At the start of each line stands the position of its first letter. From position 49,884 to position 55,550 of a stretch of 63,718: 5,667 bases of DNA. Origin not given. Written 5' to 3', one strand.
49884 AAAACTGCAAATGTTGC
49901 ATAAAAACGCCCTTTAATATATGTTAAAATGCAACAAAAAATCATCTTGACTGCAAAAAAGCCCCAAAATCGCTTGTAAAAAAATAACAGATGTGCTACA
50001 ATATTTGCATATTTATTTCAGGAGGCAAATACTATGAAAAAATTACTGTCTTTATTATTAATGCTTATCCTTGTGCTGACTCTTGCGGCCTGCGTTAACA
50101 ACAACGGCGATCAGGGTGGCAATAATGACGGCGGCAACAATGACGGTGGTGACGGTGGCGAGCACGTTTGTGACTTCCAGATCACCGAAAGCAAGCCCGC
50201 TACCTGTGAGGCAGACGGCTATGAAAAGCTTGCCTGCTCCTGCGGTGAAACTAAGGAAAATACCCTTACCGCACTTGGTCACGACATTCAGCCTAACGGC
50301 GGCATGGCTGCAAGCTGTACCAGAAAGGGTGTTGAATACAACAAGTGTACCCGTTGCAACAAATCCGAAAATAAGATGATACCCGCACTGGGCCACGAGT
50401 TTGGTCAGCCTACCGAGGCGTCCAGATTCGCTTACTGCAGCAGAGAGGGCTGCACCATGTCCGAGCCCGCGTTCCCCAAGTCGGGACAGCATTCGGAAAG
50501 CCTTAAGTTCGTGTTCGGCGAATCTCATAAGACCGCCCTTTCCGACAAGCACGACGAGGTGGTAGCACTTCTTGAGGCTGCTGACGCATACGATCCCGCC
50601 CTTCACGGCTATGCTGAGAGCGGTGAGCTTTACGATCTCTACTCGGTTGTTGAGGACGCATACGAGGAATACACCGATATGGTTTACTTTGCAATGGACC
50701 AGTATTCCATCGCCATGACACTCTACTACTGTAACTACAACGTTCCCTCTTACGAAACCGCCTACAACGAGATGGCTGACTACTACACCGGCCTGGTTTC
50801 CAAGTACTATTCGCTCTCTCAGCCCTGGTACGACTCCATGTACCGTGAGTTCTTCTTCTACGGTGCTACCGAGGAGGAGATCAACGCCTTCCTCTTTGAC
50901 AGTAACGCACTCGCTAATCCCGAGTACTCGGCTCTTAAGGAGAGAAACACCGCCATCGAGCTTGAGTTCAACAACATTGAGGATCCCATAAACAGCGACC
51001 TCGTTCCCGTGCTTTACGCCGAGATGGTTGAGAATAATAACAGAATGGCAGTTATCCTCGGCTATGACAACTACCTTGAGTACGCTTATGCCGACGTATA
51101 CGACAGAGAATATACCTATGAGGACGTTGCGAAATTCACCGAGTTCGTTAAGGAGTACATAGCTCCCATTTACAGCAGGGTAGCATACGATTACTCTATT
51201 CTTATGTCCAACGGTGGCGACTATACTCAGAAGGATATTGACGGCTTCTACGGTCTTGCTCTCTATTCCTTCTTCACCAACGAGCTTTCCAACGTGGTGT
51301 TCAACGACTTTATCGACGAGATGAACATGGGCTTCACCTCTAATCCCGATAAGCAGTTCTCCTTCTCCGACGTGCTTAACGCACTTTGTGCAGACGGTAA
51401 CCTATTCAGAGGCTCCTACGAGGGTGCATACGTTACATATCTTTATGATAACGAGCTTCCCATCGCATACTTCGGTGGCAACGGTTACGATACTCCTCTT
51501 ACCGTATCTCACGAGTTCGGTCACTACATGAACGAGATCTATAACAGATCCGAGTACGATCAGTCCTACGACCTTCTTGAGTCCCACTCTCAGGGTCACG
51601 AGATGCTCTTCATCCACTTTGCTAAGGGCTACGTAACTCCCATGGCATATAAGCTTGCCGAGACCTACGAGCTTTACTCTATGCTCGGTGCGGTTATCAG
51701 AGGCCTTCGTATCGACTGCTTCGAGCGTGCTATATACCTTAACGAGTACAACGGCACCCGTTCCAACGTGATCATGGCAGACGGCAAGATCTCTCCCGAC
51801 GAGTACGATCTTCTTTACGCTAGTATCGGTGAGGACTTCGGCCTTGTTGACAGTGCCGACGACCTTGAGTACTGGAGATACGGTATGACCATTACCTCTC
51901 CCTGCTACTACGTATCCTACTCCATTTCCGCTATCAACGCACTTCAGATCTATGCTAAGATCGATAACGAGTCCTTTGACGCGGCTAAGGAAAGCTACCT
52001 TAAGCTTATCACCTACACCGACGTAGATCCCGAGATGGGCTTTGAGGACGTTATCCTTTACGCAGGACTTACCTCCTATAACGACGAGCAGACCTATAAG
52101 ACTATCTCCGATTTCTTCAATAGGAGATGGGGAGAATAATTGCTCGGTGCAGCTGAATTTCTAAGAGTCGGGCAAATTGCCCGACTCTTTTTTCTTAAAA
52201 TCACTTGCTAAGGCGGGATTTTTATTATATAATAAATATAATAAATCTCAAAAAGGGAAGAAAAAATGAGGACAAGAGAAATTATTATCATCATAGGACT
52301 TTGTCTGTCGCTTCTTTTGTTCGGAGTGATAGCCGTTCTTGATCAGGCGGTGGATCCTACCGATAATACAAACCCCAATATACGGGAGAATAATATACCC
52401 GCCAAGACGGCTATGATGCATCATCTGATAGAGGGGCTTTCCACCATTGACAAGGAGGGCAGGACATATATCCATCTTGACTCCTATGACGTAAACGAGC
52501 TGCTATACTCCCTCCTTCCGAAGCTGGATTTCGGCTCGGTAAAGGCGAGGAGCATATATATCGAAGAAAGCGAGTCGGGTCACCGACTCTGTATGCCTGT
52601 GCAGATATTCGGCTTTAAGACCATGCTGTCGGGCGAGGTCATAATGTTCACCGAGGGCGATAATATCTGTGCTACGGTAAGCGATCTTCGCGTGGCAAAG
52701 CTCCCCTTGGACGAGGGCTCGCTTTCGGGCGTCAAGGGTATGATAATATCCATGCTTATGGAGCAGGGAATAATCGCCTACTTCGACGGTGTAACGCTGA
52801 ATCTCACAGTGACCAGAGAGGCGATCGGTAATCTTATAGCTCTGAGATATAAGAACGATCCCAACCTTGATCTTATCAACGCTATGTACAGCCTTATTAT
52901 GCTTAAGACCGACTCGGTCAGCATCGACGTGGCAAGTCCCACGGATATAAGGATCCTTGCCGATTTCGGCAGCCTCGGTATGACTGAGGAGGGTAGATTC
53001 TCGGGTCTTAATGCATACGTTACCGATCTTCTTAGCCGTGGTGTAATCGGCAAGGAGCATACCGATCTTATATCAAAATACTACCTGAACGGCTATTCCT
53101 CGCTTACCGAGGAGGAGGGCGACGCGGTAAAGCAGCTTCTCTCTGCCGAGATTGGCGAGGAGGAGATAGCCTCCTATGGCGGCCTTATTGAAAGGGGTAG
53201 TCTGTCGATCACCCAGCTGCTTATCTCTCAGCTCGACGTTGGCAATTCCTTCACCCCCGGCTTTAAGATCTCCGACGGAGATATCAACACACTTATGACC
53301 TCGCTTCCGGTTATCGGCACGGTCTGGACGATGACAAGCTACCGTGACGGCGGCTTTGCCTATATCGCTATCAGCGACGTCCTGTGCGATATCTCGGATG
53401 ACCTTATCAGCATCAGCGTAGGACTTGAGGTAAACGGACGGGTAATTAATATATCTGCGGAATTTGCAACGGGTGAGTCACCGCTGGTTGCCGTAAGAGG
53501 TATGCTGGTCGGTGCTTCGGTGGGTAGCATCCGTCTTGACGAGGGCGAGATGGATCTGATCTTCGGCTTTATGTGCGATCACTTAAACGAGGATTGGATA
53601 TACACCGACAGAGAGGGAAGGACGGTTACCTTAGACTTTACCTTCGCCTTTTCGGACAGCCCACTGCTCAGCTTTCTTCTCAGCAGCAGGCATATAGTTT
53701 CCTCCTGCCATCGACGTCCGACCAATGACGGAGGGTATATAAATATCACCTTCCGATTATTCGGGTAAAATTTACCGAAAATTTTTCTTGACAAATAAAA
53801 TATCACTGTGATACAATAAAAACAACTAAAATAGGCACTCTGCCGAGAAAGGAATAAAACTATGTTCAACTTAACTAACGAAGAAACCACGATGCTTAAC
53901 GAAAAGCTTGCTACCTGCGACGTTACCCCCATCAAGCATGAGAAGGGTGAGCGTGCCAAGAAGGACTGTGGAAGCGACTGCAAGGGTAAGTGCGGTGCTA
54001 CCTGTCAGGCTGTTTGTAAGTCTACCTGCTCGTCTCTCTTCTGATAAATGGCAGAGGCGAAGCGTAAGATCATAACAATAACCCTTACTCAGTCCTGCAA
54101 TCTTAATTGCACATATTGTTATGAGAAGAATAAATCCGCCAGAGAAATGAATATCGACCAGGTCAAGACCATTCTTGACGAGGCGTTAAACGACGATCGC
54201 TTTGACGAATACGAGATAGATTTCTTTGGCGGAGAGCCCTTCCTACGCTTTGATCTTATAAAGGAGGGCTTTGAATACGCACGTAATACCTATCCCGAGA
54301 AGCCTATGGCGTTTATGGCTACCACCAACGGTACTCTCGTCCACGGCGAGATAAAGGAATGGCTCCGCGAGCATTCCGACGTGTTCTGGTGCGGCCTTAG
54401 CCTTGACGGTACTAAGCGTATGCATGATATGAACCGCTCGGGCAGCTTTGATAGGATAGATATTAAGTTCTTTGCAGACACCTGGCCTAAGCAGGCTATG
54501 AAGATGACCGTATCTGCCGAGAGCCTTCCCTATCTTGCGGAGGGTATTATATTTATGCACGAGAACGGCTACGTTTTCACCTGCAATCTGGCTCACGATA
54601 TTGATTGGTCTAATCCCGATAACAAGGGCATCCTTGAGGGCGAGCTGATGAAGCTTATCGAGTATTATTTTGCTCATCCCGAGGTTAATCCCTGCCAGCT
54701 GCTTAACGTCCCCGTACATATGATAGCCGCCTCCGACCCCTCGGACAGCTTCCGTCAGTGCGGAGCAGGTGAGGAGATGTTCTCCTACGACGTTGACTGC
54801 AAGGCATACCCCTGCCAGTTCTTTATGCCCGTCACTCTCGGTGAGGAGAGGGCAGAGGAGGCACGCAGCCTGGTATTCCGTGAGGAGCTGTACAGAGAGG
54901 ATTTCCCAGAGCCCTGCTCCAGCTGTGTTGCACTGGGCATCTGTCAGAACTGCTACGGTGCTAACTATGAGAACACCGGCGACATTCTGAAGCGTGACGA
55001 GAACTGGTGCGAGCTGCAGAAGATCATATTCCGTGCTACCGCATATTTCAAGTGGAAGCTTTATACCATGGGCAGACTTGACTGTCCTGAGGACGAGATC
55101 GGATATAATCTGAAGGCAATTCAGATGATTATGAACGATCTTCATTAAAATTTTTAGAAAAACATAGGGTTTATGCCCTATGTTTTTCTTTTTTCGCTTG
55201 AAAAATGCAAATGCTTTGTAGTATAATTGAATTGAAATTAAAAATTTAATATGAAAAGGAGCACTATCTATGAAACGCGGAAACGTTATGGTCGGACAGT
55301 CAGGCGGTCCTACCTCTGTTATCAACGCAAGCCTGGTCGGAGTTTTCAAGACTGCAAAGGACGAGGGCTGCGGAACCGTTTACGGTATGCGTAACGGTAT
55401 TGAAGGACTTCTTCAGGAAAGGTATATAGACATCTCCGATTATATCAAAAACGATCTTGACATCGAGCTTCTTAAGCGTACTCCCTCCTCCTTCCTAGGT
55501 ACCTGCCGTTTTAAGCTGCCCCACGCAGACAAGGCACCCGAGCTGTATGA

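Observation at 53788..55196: Stand-alone cassette: (CX3)5C-repeat peptide plus a leader-domain-less radical SAM/SPASM enzyme, a second non-canonical SCIFF-like RiPP system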

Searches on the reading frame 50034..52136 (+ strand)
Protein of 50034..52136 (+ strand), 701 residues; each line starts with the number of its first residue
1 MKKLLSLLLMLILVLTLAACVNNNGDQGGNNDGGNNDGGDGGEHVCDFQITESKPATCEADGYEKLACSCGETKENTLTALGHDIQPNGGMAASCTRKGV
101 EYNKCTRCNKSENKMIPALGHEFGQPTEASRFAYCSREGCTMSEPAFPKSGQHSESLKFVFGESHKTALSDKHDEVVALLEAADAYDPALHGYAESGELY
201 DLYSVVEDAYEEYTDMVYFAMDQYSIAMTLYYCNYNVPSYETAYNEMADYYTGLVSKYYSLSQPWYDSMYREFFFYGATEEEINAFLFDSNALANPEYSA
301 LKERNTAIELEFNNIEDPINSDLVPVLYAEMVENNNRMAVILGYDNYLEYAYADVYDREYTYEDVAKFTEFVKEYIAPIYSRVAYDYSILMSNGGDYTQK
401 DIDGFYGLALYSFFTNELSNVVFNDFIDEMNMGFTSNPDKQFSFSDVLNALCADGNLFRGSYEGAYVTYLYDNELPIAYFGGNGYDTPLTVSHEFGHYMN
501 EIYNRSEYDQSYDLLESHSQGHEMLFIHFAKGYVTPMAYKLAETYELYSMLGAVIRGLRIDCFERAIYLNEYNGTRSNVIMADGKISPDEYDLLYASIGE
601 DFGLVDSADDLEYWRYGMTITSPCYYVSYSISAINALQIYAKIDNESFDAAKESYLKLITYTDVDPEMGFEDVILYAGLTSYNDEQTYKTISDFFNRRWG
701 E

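Call 51: search_protein_families(library=ncbifam, proteins=[window:50034-52136:+], max_evalue=0.001)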
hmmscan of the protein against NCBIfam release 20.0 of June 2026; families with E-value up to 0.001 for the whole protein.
window:50034-52136:+ (701 aa): 1 family
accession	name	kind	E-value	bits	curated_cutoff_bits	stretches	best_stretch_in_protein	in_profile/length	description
TIGR02289.1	M3_not_pepF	subfamily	5.4e-19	68.2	442.35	2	322-383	177-238/549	M3 family oligoendopeptidase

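Call 52: search_protein_families(library=pfam, proteins=[window:50034-52136:+], max_evalue=0.001)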
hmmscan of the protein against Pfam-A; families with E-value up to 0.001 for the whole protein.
window:50034-52136:+ (701 aa): 0 families

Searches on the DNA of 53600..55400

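Call 59: search_rna_families(source=window, start=53600, end=55400, threshold=evalue, max_evalue=1)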
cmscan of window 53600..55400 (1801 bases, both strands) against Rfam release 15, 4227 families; matches with E-value up to 1: 4.
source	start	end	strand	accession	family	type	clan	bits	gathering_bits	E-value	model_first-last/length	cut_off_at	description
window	53733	53800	-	RF02077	STnc220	Gene; sRNA;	-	22.3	60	0.84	1-79/79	no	Salmonella enterica sRNA STnc220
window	55154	55221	-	RF02377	SurA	Gene; sRNA;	-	20.5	100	0.0076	1-279/279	no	SurA sRNA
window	55154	55191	+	RF04156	MIR2670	Gene; miRNA;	-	18.3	117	0.58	1-200/200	no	MIR2670 microRNA precursor family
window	55122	55193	+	RF01473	rli41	Gene; sRNA;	-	17.7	55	0.8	1-494/494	no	Listeria sRNA rli41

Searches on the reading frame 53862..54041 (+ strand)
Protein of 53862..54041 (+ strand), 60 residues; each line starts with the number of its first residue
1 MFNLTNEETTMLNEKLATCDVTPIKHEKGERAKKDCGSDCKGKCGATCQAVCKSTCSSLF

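Call 3: search_protein_families(library=ncbifam, proteins=[window:53862-54041:+], max_evalue=1)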
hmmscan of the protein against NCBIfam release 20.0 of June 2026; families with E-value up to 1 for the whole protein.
window:53862-54041:+ (60 aa): 1 family
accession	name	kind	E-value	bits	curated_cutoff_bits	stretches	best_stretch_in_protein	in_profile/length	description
TIGR04117.1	Syntroph_Cxxx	paralog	0.016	15.3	50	1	32-57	73-98/98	Cys-Xaa-Xaa-Xaa repeat radical SAM target protein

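Call 4: search_protein_families(library=pfam, proteins=[window:53862-54041:+], max_evalue=1)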
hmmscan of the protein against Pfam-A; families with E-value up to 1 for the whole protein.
window:53862-54041:+ (60 aa): 0 families

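Call 61: find_encoding_contigs(protein=window:53862-54041:+, flank=3000, max_places=4)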
Protein window:53862-54041:+ (60 aa): no gene with exactly this product is on record in the collection.
